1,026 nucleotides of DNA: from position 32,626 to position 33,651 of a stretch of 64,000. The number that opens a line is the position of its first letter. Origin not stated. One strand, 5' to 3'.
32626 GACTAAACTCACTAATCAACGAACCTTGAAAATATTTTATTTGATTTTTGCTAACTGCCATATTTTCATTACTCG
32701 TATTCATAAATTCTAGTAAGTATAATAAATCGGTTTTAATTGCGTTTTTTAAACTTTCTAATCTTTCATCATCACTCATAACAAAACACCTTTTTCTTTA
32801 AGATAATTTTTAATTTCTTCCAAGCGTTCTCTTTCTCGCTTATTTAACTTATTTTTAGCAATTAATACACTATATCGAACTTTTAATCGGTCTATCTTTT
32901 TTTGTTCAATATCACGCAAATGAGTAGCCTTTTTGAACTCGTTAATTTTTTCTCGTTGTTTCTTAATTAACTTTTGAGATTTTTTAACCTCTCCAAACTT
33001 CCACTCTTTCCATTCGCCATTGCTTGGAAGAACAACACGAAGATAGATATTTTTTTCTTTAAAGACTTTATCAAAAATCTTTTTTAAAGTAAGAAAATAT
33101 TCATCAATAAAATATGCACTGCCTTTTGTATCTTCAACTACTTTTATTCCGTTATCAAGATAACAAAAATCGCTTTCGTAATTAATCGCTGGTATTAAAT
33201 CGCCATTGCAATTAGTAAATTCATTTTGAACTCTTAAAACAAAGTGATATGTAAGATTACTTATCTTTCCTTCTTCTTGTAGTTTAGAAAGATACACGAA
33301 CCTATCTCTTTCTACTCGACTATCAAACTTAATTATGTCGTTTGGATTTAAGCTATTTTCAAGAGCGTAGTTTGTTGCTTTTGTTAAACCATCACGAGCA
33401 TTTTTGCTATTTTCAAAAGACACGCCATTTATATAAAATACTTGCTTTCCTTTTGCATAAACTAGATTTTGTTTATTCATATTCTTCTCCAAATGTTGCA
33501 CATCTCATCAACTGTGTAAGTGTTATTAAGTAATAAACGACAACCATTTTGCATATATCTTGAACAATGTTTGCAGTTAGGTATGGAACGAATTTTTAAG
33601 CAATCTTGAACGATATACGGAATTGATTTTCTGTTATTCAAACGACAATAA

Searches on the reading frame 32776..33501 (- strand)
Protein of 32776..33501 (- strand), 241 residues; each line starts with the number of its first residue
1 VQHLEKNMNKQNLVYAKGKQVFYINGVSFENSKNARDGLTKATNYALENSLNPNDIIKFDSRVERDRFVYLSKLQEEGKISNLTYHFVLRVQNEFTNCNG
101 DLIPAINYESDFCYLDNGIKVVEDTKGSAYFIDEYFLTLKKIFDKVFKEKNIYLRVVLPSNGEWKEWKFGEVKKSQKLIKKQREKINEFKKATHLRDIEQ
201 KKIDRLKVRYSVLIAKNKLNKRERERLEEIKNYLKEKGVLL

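Call 96: search_protein_families(library=pfam, proteins=[window:32776-33501:-], max_evalue=0.001)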
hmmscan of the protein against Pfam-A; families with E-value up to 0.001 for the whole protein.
window:32776-33501:- (241 aa): 1 family
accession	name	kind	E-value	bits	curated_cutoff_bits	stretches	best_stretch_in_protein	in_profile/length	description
PF06356.17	DUF1064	-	3.9e-11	43.8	24.7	1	55-151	12-105/117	Protein of unknown function (DUF1064)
